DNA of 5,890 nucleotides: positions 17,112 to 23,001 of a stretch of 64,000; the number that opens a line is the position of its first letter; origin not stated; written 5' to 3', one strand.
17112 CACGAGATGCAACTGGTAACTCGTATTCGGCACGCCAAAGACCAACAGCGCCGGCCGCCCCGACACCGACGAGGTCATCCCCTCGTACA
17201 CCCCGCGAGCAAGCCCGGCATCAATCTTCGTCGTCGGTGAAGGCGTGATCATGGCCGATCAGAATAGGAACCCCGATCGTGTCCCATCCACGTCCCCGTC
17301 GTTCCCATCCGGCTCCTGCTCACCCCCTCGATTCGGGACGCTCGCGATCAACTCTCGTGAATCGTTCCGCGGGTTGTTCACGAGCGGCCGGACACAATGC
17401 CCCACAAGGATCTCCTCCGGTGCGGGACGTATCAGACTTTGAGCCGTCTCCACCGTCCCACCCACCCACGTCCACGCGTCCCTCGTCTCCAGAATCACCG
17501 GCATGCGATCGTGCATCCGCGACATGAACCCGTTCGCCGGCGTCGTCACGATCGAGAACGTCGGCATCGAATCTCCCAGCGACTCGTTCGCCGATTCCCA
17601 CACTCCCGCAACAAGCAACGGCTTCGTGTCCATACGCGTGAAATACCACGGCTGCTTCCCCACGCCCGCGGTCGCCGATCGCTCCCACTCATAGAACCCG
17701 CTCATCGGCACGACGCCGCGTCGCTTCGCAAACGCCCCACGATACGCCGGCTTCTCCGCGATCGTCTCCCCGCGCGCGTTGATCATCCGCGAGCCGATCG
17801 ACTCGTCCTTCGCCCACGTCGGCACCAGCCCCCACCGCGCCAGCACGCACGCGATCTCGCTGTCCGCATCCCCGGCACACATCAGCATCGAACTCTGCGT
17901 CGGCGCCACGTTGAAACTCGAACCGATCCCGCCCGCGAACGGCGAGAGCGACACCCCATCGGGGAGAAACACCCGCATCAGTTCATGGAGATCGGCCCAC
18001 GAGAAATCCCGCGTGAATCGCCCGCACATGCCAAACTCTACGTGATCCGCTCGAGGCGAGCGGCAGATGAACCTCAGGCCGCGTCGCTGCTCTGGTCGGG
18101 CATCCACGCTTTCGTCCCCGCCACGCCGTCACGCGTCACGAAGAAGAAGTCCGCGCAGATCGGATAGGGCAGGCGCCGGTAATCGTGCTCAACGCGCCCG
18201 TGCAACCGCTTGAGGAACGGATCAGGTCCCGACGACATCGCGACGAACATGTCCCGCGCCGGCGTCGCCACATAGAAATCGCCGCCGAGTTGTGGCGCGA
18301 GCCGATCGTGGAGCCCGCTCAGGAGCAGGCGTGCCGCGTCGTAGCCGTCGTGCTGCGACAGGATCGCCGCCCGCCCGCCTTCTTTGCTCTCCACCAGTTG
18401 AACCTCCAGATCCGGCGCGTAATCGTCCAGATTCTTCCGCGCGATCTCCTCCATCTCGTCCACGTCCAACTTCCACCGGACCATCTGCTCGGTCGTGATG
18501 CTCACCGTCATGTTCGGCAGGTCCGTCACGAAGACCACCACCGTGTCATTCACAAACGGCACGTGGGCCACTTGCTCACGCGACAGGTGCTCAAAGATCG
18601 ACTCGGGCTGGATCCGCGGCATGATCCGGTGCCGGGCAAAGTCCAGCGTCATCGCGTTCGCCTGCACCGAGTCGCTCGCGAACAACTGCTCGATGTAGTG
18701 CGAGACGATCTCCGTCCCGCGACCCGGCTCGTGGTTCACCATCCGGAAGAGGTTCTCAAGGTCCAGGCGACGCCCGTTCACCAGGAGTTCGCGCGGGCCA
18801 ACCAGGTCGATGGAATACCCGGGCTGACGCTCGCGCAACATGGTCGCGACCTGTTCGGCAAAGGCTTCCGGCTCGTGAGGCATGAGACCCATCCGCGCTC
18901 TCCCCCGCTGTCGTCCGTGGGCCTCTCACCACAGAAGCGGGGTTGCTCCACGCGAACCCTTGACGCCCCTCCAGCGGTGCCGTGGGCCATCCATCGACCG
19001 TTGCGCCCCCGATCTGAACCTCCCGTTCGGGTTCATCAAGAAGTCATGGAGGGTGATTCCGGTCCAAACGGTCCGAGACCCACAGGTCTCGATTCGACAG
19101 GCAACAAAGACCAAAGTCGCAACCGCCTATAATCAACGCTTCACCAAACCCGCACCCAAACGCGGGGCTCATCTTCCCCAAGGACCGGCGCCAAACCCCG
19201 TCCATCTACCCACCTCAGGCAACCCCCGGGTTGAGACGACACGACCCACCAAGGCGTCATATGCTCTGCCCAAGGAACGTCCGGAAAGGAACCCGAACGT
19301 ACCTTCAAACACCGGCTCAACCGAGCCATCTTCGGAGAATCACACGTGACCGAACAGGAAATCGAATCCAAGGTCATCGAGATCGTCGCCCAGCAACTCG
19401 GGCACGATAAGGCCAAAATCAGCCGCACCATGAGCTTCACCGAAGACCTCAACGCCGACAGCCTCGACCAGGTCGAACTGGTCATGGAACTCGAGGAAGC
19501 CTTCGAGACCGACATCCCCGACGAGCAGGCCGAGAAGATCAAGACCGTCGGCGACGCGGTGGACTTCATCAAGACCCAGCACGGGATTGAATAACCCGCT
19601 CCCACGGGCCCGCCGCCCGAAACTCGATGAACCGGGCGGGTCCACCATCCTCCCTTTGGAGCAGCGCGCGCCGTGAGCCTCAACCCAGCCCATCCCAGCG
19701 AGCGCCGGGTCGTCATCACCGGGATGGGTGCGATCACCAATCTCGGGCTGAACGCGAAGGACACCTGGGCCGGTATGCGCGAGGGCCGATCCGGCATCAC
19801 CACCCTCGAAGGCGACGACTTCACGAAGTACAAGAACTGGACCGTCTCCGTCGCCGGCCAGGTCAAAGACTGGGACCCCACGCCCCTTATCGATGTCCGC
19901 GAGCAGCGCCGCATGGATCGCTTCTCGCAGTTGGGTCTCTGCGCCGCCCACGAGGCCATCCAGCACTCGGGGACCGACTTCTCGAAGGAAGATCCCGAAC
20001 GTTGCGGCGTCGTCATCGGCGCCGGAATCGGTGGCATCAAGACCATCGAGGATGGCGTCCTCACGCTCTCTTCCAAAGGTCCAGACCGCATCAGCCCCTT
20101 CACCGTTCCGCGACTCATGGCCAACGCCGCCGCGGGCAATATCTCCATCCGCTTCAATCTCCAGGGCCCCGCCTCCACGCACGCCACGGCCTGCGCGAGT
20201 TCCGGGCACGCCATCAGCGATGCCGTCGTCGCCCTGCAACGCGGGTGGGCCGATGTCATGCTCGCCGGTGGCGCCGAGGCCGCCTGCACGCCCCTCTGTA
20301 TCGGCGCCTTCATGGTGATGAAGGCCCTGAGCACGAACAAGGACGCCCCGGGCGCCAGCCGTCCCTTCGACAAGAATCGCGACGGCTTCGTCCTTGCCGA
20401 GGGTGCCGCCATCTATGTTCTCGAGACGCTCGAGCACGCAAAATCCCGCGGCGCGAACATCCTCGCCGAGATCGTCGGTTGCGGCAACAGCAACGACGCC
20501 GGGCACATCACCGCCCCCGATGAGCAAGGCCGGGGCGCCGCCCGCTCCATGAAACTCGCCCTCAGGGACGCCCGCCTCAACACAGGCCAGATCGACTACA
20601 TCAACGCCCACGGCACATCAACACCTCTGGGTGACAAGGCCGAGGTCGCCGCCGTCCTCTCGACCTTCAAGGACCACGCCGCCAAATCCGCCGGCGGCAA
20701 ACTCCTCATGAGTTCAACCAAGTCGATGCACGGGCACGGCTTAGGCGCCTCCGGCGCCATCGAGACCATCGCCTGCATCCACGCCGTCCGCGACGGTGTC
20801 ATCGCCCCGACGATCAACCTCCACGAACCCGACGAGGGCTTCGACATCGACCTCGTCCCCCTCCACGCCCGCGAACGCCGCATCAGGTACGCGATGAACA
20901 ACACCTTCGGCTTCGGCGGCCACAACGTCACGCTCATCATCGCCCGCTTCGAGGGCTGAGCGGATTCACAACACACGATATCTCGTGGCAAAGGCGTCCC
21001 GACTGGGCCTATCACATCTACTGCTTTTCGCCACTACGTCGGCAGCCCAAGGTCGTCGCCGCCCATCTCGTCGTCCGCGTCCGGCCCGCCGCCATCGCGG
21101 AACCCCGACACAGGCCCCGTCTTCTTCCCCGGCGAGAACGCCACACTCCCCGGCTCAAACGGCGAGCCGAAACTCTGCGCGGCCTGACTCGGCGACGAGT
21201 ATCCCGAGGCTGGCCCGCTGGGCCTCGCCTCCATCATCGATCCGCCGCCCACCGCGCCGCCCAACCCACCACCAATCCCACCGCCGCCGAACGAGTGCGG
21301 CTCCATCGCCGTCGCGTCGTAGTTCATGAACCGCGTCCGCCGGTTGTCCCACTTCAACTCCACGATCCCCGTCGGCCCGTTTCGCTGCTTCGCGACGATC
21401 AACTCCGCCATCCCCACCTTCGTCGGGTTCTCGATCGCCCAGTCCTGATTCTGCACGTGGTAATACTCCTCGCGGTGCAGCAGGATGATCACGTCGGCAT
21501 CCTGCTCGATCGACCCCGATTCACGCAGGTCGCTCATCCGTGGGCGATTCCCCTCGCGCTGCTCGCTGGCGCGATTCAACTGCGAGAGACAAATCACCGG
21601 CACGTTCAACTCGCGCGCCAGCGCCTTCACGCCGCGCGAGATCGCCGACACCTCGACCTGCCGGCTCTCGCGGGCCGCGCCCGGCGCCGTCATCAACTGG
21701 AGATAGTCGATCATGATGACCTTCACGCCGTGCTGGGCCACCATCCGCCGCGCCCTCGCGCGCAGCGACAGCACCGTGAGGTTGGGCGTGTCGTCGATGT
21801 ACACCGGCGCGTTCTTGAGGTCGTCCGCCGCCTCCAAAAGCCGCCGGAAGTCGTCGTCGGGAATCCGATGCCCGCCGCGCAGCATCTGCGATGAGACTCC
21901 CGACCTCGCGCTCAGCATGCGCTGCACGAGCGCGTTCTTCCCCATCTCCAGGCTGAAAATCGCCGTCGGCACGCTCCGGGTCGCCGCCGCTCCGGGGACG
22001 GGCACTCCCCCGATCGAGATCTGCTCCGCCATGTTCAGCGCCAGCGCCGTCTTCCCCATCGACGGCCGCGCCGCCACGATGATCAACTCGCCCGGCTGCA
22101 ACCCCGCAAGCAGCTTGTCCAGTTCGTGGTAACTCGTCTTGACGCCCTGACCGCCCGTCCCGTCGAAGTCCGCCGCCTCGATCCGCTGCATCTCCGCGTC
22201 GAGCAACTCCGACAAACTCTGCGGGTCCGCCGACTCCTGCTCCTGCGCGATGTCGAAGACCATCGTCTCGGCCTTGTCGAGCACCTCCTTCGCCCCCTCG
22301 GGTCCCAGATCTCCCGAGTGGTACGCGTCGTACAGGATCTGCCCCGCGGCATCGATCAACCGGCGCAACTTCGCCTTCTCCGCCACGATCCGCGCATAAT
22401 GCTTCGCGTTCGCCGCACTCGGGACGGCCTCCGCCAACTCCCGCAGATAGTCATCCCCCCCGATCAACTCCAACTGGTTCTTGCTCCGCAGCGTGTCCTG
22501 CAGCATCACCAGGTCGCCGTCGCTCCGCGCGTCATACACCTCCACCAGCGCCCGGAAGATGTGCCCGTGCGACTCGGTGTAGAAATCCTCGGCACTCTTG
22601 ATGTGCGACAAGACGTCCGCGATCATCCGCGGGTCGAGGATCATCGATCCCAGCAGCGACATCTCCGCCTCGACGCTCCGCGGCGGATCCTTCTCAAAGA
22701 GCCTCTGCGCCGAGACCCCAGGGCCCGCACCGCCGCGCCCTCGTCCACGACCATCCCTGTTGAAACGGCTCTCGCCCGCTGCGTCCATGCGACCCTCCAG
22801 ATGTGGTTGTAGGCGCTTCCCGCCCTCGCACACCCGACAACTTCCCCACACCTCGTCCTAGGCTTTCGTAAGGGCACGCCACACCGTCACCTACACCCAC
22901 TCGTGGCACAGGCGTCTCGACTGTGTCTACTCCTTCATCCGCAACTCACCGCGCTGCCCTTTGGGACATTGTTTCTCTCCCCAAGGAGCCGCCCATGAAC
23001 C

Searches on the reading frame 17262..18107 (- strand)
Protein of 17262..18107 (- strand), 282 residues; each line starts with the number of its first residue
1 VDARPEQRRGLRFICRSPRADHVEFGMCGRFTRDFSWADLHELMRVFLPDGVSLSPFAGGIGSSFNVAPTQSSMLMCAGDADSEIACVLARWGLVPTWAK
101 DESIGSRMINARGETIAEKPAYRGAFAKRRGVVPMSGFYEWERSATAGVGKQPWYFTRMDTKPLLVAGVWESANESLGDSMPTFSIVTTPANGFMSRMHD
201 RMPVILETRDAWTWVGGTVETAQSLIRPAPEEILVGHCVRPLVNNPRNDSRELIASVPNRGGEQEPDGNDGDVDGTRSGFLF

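Call 46: search_protein_families(library=pfam, proteins=[window:17262-18107:-], max_evalue=0.001)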
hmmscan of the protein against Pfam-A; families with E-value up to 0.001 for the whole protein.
window:17262-18107:- (282 aa): 1 family
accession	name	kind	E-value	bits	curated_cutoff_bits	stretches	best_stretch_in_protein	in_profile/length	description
PF02586.19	SRAP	-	2.2e-59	201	27.1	1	27-246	1-214/214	SOS response associated peptidase (SRAP)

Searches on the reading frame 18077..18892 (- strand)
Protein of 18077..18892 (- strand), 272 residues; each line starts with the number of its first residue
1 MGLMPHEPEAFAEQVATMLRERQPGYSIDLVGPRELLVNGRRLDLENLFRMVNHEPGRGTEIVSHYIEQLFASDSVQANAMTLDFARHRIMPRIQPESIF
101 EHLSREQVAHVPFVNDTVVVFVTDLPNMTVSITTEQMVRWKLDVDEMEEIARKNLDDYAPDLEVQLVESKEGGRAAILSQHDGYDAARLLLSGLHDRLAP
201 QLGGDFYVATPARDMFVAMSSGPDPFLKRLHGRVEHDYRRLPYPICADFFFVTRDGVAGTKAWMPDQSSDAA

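Call 46: search_protein_families(library=pfam, proteins=[window:18077-18892:-], max_evalue=0.001)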
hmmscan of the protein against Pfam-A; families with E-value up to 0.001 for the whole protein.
window:18077-18892:- (272 aa): 1 family
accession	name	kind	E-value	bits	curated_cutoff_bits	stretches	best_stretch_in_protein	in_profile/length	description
PF07285.16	DUF1444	-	1.8e-09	38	23.8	1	42-217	42-212/264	Protein of unknown function (DUF1444)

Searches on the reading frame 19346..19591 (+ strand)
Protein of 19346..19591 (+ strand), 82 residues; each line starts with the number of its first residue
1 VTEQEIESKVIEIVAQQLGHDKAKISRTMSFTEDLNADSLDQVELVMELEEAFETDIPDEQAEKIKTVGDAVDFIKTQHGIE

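Call 46: search_protein_families(library=pfam, proteins=[window:19346-19591:+], max_evalue=0.001)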
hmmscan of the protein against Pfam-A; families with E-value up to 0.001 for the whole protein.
window:19346-19591:+ (82 aa): 3 families
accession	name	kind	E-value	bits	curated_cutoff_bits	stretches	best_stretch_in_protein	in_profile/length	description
PF00550.31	PP-binding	-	3.9e-12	46.7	20.8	1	9-75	2-67/67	Phosphopantetheine attachment site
PF14573.12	PP-binding_2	-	8.6e-06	26.3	32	1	32-78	41-87/96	Acyl-carrier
PF23297.2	ACP_SdgA_C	-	0.00074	20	27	1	3-77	8-81/95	Highly reducing polyketide synthase sdgA, C-terminal ACP domain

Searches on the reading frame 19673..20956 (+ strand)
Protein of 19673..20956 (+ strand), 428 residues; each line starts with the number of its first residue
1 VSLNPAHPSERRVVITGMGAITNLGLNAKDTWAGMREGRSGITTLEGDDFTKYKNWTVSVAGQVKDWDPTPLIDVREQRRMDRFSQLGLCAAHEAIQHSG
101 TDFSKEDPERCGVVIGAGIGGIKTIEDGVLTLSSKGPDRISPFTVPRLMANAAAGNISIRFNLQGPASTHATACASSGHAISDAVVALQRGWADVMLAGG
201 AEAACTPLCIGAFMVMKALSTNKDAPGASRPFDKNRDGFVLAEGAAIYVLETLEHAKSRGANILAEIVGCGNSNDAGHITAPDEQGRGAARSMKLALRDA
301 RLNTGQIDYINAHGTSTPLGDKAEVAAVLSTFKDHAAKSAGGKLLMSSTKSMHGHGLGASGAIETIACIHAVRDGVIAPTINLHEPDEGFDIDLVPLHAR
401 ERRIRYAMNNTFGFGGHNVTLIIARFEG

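Call 46: search_protein_families(library=pfam, proteins=[window:19673-20956:+], max_evalue=0.001)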
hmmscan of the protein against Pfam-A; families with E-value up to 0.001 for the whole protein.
window:19673-20956:+ (428 aa): 3 families
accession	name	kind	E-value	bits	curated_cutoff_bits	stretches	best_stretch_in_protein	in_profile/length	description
PF00109.32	ketoacyl-synt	-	1.1e-56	192.7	20.8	1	11-256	2-252/252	Beta-ketoacyl synthase, N-terminal domain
PF02801.28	Ketoacyl-synt_C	-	1.9e-35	121.9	20.8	1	264-383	1-118/119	Beta-ketoacyl synthase, C-terminal domain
PF00108.29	Thiolase_N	-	0.00047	20.1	26.4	1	162-203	73-114/260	Thiolase, N-terminal domain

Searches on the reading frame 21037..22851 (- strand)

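Call 46: search_protein_families(library=pfam, proteins=[window:21037-22851:-], max_evalue=0.001)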
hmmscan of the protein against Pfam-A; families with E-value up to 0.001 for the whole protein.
window:21037-22851:- (605 aa): 3 families
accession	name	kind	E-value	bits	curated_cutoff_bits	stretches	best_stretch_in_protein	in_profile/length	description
PF03796.21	DnaB_C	-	1.3e-100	336.4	27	1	236-510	1-255/255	DnaB-like helicase C terminal domain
PF00772.26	DnaB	-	1e-29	103.1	23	1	56-158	2-103/103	DnaB-like helicase N terminal domain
PF13481.12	AAA_25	-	1.1e-17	64.7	27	1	237-427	15-192/195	AAA domain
